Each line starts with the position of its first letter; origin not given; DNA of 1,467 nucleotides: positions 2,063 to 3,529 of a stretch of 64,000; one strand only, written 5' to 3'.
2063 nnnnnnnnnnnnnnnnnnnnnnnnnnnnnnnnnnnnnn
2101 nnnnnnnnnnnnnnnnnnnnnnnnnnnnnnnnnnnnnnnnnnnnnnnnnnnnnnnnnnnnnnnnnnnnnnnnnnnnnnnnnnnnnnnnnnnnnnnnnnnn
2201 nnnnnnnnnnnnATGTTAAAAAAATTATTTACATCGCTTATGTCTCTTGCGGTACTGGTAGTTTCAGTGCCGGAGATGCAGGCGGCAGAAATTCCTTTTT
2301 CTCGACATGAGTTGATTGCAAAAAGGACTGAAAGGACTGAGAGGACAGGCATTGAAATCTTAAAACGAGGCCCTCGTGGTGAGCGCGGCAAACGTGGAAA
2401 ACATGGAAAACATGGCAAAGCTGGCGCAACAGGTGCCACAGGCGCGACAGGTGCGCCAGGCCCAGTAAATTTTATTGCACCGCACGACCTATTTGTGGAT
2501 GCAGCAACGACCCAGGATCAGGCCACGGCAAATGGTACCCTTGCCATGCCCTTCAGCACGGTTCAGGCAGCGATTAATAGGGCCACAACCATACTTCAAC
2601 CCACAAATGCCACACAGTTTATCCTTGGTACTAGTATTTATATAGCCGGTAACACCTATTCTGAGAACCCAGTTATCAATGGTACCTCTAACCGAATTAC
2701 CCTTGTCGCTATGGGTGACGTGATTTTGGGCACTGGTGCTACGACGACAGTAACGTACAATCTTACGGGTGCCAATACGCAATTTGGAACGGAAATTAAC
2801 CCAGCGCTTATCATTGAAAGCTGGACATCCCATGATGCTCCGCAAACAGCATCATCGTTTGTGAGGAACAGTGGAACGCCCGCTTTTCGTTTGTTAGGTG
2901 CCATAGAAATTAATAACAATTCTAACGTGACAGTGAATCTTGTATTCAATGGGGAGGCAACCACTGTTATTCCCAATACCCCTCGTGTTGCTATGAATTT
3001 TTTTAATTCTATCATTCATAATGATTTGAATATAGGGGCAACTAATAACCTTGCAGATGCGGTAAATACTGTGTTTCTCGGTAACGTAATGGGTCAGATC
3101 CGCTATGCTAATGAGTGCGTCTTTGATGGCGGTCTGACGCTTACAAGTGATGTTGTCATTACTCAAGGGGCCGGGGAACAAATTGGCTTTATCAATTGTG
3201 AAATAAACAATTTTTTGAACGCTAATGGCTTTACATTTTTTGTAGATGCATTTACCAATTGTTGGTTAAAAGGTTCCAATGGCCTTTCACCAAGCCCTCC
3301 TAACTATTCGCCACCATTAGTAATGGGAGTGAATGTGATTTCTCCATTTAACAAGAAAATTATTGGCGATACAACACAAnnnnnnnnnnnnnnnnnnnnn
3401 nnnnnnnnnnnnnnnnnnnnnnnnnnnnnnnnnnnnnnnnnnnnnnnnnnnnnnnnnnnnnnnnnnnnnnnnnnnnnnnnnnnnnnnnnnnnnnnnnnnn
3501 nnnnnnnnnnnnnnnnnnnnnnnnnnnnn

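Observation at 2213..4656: Tandem collagen-like genes with a basic His/Lys/Arg Gly-X-Y stalk fused to a beta-helix-like head; the stalk module is shared with two distant genes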

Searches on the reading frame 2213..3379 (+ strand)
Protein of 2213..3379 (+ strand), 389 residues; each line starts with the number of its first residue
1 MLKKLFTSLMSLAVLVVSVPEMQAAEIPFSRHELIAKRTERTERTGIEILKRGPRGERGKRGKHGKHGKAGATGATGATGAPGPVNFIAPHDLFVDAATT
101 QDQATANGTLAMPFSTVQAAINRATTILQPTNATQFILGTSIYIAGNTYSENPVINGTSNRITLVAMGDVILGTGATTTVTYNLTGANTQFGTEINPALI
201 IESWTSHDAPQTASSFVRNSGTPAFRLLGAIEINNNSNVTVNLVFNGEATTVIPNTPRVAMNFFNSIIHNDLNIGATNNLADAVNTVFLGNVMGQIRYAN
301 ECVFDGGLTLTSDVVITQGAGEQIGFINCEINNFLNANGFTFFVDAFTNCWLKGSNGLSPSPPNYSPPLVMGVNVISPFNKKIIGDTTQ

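Call 3: search_protein_families(library=pfam, proteins=[window:2213-3379:+], max_evalue=1)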
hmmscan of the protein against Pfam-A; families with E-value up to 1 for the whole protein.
window:2213-3379:+ (389 aa): 2 families
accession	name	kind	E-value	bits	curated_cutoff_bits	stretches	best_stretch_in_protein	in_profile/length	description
PF01391.23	Collagen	-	2.2e-05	24.6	27.2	1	52-83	9-40/60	Collagen triple helix repeat (20 copies)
PF15231.11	VCX_VCY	-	0.15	13.3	27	1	49-84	40-78/122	Variable charge X/Y family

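Call 6: search_solved_structures(query=window:2213-3379:+, max_evalue=10, show_alignments=2)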
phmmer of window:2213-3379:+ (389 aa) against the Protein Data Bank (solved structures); distinct sequences matched with E-value up to 10: 16.
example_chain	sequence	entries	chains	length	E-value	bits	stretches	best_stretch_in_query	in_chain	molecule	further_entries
3dmw_A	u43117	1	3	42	0.047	16.1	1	52-84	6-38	Collagen alpha-1(III) chain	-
6swu_A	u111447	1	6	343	0.12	14.8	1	51-93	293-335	Kinesin light chain 1,Kinesin light chain 1,TPR domain of kinesin light chain 1 in complex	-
4rev_A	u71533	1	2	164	0.13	14.7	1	262-346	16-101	Disease resistance response protein 206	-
6fv0_A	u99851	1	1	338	0.15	14.5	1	51-87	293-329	Kinesin light chain 1,Torsin-1A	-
6fuz_A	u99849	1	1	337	0.2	14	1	52-84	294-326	Kinesin light chain 1,Kinesin light chain 1,C-Jun-amino-terminal kinase-interacting protei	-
5cva_B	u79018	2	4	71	0.22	13.9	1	53-100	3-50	Collagen alpha-1(I) chain,Collagen alpha-2(IX) chain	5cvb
8jkk_A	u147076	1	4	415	0.33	13.3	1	92-168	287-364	2OGFeDO JBP1/TET oxygenase domain-containing protein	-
9lln_C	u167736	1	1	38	0.34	13.3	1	56-86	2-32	collagen-like peptide chain C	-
7vpn_A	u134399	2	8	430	0.35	13.2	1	92-168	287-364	CcTet molecule | CcTet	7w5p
6v8i_BN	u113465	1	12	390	0.39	13.1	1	52-91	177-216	Fiber Upper, gp68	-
2qg7_A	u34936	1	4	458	1.7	11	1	52-86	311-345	ethanolamine kinase Pv091845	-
7pii_C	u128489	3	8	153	2.1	10.7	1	44-86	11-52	Histone H2A type 1-C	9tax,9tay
5ctd_B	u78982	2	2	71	2.2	10.6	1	53-100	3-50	Collagen alpha-2(I) chain,Collagen alpha-2(IX) chain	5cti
5ctd_A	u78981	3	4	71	2.7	10.4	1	53-94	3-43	Collagen alpha-1(I) chain,Collagen alpha-1(IX) chain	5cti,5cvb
9c9u_B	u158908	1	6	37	2.9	10.2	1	50-83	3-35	Complement C1q subcomponent subunit A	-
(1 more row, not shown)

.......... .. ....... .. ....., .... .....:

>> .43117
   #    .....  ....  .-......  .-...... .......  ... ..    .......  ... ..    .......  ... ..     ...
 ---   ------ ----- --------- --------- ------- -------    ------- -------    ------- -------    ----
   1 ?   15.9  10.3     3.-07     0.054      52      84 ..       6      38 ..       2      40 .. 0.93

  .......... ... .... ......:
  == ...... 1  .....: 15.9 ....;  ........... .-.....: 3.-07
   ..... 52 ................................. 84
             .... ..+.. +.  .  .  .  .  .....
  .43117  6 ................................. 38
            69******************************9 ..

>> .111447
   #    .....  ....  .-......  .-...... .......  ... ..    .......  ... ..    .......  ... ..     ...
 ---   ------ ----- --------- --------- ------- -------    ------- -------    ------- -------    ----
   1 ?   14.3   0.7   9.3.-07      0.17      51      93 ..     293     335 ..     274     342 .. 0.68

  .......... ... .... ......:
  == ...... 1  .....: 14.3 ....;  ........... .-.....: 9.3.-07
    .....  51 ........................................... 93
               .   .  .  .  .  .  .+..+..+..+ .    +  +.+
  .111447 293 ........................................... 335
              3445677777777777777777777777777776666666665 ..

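Call 13: find_homologous_proteins(query=window:2213-3379:+, region=85-389, max_evalue=0.001)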
Query window:2213-3379:+, residues 85-389 (305 aa): 2 proteins with E <= 0.001 among 2303 candidates.
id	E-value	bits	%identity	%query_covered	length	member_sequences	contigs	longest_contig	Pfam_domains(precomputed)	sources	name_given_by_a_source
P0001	2.4e-193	659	100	100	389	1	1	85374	PF01391.24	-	-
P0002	3.5e-58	216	45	99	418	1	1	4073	PF01391.24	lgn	-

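Call 18: find_encoding_contigs(protein=P0002, flank=5000)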
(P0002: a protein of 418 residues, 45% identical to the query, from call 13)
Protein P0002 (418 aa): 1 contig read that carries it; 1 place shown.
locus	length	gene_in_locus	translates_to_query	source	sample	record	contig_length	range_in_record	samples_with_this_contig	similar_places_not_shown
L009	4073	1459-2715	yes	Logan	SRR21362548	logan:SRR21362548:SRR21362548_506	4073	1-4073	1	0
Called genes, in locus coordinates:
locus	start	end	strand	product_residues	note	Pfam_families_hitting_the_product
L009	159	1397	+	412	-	-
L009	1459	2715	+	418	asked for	PF01391:Collagen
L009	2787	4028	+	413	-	PF01391:Collagen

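Call 25: find_related_loci(query=A2, collection=genome_contigs, flank=6000)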
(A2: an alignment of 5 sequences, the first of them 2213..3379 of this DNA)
Query A2 (389 aa) in genome_contigs; peptide patterns used: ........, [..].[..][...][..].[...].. (x = any residue, [..] = any of these).
99 stretches matched a pattern, but none encodes a relative of the query by tblastn (E <= 1e-3).

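Call 29: search_protein_representatives(protein=window:2213-3379:+)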
Query: 389 residues. Proteins with E-value up to 0.001 (for the whole library): 88; up to 1e-10: 22; up to 1e-30: 5. The best 88 are listed.
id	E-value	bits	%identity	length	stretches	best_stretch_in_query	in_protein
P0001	2.5e-253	856.1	100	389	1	1-389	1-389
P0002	3.3e-68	247.0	48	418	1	39-360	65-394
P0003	2.1e-65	237.8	47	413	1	50-365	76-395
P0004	4.0e-45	171.0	39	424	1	51-375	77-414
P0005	6.8e-37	144.0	39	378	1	50-353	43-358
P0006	2.7e-29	119.0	33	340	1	70-372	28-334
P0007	5.4e-29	118.0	38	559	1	51-360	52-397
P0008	1.5e-23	100.1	33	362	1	52-357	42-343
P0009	2.5e-22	96.1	34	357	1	43-292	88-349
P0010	3.8e-22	95.4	36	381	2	52-356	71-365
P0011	6.3e-22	94.7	33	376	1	54-363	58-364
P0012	5.1e-20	88.4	32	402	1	52-361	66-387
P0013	1.0e-16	77.6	32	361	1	48-352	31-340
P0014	4.9e-14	68.8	31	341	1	71-355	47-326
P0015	7.4e-14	68.2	33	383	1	46-360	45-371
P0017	1.2e-13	67.5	33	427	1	52-358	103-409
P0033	1.6e-07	47.4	30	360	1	90-357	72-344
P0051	1.4e-05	40.9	28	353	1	52-354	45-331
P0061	1.5e-04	37.6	28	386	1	51-362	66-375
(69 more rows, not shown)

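Call 30: predict_structure(alignment_id=A2)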
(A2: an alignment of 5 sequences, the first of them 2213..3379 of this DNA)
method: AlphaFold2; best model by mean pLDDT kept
length: 389 residues; sequences in the alignment: 5
mean_pLDDT: 55.4   pTM: 0.59
mean pLDDT of the five models: 55.4, 54.6, 50.1, 49.5, 48.5
residues with pLDDT >= 90: 23; 70-90: 129; 50-70: 50; < 50: 187
segments of 3 or more residues with pLDDT < 50: 1-91, 98-112, 187-192, 206-220, 314-323, 341-389
pLDDT, mean of each block of 10 residues (from residue 1): 35 28 24 25 29 33 32 28 33 51 36 71 65 59 82 75 80 82 64 67 55 34 79 82 89 85 89 81 85 80 79 43 57 68 39 30 28 30 27
secondary structure, 60 per line:
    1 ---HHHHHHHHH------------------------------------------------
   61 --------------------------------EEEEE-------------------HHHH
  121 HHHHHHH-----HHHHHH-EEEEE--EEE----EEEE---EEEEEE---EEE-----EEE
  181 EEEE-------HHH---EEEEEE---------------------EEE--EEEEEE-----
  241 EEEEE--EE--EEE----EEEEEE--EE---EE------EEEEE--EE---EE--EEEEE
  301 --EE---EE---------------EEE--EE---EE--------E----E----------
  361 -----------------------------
elements in order: H4-12 E93-97 H117-127 H133-138 E140-144 E147-149 E154-157 E161-166 E170-172 E178-184 E198-203 E225-227 E230-235 E241-245 E252-254 E259-264 E280-284 E296-300 E325-327

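Call 33: fold_search(model_id=the predicted structure, library=pdb)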
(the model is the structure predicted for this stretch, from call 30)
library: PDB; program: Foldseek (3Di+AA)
matches with E <= 10: 65; with E <= 0.001: 0
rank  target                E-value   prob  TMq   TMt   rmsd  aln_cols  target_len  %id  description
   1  5c1c                  1.8e-02  0.47  0.20  0.25  14.6       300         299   14  Crystal Structure of the Pectin Methylesterase from Aspergillus niger in Deglycosylated Form (released 2015-07-01)
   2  5c1e                  8.0e-02  0.33  0.22  0.27  12.8       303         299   14  Crystal Structure of the Pectin Methylesterase from Aspergillus niger in Penultimately Deglycosylated Form (N-acetylgluc (released 2015-07-01)
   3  2ntb_A                1.6e-01  0.15  0.17  0.18  12.8       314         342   12  Crystal structure of pectin methylesterase in complex with hexasaccharide V (released 2007-09-18)
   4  3grh                  1.9e-01  0.28  0.24  0.23  16.1       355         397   14  Crystal structure of escherichia coli ybhc (released 2009-04-07)
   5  8tne_A                2.8e-01  0.35  0.25  0.29  12.4       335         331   10  Crystal structure of bacterial pectin methylesterase Pme8A from rumen Butyrivibrio (released 2023-08-16)
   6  4pmh                  4.8e-01  0.15  0.21  0.22  12.2       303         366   12  The structure of rice weevil pectin methyl esterase (released 2014-11-12)
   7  6qvi_A                4.8e-01  0.06  0.11  0.09  13.8       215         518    9  Crystal structure of competence-associated pilin ComZ from Thermus thermophilus (released 2019-05-29)
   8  2nsp_A                5.0e-01  0.12  0.18  0.20  12.3       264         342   15  Crystal structure of pectin methylesterase D178A mutant in complex with hexasaccharide I (released 2007-09-18)
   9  5awg_A                8.1e-01  0.07  0.19  0.19  15.3       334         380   11  Crystal structure of Hg-bound SufB-SufC-SufD complex from Escherichia coli (released 2015-11-11)
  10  4dn7_A                9.0e-01  0.06  0.17  0.16  12.8       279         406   10  CRYSTAL STRUCTURE OF putative ABC transporter, ATP-binding protein from Methanosarcina mazei Go1 (released 2012-02-22)
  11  8tne_B                9.4e-01  0.16  0.25  0.28  12.3       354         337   10  Crystal structure of bacterial pectin methylesterase Pme8A from rumen Butyrivibrio (released 2023-08-16)
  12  1qjv_A                9.4e-01  0.12  0.21  0.24  14.2       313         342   13  Pectin methylesterase PemA from Erwinia chrysanthemi (released 2000-07-14)
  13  7jvi_A                1.2e+00  0.08  0.19  0.18  11.8       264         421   10  Crystal structure of a beta-helix domain retrieved from capybara gut metagenome (released 2021-09-08)
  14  1jrg_A                1.3e+00  0.04  0.17  0.19  17.8       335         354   12  Crystal Structure of the R3 form of Pectate Lyase A, Erwinia chrysanthemi (released 2002-06-19)
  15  6w4q_E                1.4e+00  0.07  0.19  0.12  12.5       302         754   10  Crystal structure of full-length tailspike protein 2 (TSP2, ORF211) ) from Escherichia coli O157:H7 bacteriophage CAB1 (released 2021-01-20)
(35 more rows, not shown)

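Call 35: search_solved_structures(query=A3, max_evalue=10, show_alignments=3)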
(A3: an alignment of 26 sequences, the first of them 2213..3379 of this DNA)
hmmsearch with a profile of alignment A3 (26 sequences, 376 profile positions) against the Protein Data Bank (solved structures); distinct sequences matched with E-value up to 10: 105 (the best 60 are shown).
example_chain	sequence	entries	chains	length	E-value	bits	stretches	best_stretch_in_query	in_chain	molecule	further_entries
3hqv_B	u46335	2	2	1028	5.1e-10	42.3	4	41-86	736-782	Collagen alpha-2(I) chain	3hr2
3hqv_A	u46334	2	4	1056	8.7e-06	28.4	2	43-87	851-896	Collagen alpha-1(I) chain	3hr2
9wxp_BC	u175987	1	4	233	3.5e-05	26.4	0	53-86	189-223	Collagen type XI alpha 1 chain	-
6v8i_BN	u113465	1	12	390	5.7e-05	25.7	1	37-90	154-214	Fiber Upper, gp68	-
9wxp_ED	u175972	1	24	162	8.9e-05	25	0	47-84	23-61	Collagen type II alpha 1 chain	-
9wxp_EA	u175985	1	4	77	0.00025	23.6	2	49-85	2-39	Fibrillar collagen NC1 domain-containing protein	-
9wxp_BA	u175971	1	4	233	0.0003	23.3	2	46-84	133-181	Fibrillar collagen NC1 domain-containing protein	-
9wxp_CA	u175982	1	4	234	0.00043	22.8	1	46-84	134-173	Fibrillar collagen NC1 domain-containing protein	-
9wxp_AA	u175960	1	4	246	0.00057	22.4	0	46-86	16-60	Collagen alpha-1(V) chain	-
6fv0_A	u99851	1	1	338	0.00061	22.3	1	53-97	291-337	Kinesin light chain 1,Torsin-1A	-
9wxp_AC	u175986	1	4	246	0.0011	21.5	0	46-86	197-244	Collagen type XI alpha 1 chain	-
9wxp_AB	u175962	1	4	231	0.0014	21.1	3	49-85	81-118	Chromaffin granule amine transporter isoform X1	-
6swu_A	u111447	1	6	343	0.0019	20.6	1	54-95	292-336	Kinesin light chain 1,Kinesin light chain 1,TPR domain of kinesin light chain 1 in complex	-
1wck_A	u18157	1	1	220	0.0023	20.4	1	43-92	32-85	BCLA PROTEIN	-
9gnq_K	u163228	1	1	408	0.0025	20.3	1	26-85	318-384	Kinesin-1 heavy chain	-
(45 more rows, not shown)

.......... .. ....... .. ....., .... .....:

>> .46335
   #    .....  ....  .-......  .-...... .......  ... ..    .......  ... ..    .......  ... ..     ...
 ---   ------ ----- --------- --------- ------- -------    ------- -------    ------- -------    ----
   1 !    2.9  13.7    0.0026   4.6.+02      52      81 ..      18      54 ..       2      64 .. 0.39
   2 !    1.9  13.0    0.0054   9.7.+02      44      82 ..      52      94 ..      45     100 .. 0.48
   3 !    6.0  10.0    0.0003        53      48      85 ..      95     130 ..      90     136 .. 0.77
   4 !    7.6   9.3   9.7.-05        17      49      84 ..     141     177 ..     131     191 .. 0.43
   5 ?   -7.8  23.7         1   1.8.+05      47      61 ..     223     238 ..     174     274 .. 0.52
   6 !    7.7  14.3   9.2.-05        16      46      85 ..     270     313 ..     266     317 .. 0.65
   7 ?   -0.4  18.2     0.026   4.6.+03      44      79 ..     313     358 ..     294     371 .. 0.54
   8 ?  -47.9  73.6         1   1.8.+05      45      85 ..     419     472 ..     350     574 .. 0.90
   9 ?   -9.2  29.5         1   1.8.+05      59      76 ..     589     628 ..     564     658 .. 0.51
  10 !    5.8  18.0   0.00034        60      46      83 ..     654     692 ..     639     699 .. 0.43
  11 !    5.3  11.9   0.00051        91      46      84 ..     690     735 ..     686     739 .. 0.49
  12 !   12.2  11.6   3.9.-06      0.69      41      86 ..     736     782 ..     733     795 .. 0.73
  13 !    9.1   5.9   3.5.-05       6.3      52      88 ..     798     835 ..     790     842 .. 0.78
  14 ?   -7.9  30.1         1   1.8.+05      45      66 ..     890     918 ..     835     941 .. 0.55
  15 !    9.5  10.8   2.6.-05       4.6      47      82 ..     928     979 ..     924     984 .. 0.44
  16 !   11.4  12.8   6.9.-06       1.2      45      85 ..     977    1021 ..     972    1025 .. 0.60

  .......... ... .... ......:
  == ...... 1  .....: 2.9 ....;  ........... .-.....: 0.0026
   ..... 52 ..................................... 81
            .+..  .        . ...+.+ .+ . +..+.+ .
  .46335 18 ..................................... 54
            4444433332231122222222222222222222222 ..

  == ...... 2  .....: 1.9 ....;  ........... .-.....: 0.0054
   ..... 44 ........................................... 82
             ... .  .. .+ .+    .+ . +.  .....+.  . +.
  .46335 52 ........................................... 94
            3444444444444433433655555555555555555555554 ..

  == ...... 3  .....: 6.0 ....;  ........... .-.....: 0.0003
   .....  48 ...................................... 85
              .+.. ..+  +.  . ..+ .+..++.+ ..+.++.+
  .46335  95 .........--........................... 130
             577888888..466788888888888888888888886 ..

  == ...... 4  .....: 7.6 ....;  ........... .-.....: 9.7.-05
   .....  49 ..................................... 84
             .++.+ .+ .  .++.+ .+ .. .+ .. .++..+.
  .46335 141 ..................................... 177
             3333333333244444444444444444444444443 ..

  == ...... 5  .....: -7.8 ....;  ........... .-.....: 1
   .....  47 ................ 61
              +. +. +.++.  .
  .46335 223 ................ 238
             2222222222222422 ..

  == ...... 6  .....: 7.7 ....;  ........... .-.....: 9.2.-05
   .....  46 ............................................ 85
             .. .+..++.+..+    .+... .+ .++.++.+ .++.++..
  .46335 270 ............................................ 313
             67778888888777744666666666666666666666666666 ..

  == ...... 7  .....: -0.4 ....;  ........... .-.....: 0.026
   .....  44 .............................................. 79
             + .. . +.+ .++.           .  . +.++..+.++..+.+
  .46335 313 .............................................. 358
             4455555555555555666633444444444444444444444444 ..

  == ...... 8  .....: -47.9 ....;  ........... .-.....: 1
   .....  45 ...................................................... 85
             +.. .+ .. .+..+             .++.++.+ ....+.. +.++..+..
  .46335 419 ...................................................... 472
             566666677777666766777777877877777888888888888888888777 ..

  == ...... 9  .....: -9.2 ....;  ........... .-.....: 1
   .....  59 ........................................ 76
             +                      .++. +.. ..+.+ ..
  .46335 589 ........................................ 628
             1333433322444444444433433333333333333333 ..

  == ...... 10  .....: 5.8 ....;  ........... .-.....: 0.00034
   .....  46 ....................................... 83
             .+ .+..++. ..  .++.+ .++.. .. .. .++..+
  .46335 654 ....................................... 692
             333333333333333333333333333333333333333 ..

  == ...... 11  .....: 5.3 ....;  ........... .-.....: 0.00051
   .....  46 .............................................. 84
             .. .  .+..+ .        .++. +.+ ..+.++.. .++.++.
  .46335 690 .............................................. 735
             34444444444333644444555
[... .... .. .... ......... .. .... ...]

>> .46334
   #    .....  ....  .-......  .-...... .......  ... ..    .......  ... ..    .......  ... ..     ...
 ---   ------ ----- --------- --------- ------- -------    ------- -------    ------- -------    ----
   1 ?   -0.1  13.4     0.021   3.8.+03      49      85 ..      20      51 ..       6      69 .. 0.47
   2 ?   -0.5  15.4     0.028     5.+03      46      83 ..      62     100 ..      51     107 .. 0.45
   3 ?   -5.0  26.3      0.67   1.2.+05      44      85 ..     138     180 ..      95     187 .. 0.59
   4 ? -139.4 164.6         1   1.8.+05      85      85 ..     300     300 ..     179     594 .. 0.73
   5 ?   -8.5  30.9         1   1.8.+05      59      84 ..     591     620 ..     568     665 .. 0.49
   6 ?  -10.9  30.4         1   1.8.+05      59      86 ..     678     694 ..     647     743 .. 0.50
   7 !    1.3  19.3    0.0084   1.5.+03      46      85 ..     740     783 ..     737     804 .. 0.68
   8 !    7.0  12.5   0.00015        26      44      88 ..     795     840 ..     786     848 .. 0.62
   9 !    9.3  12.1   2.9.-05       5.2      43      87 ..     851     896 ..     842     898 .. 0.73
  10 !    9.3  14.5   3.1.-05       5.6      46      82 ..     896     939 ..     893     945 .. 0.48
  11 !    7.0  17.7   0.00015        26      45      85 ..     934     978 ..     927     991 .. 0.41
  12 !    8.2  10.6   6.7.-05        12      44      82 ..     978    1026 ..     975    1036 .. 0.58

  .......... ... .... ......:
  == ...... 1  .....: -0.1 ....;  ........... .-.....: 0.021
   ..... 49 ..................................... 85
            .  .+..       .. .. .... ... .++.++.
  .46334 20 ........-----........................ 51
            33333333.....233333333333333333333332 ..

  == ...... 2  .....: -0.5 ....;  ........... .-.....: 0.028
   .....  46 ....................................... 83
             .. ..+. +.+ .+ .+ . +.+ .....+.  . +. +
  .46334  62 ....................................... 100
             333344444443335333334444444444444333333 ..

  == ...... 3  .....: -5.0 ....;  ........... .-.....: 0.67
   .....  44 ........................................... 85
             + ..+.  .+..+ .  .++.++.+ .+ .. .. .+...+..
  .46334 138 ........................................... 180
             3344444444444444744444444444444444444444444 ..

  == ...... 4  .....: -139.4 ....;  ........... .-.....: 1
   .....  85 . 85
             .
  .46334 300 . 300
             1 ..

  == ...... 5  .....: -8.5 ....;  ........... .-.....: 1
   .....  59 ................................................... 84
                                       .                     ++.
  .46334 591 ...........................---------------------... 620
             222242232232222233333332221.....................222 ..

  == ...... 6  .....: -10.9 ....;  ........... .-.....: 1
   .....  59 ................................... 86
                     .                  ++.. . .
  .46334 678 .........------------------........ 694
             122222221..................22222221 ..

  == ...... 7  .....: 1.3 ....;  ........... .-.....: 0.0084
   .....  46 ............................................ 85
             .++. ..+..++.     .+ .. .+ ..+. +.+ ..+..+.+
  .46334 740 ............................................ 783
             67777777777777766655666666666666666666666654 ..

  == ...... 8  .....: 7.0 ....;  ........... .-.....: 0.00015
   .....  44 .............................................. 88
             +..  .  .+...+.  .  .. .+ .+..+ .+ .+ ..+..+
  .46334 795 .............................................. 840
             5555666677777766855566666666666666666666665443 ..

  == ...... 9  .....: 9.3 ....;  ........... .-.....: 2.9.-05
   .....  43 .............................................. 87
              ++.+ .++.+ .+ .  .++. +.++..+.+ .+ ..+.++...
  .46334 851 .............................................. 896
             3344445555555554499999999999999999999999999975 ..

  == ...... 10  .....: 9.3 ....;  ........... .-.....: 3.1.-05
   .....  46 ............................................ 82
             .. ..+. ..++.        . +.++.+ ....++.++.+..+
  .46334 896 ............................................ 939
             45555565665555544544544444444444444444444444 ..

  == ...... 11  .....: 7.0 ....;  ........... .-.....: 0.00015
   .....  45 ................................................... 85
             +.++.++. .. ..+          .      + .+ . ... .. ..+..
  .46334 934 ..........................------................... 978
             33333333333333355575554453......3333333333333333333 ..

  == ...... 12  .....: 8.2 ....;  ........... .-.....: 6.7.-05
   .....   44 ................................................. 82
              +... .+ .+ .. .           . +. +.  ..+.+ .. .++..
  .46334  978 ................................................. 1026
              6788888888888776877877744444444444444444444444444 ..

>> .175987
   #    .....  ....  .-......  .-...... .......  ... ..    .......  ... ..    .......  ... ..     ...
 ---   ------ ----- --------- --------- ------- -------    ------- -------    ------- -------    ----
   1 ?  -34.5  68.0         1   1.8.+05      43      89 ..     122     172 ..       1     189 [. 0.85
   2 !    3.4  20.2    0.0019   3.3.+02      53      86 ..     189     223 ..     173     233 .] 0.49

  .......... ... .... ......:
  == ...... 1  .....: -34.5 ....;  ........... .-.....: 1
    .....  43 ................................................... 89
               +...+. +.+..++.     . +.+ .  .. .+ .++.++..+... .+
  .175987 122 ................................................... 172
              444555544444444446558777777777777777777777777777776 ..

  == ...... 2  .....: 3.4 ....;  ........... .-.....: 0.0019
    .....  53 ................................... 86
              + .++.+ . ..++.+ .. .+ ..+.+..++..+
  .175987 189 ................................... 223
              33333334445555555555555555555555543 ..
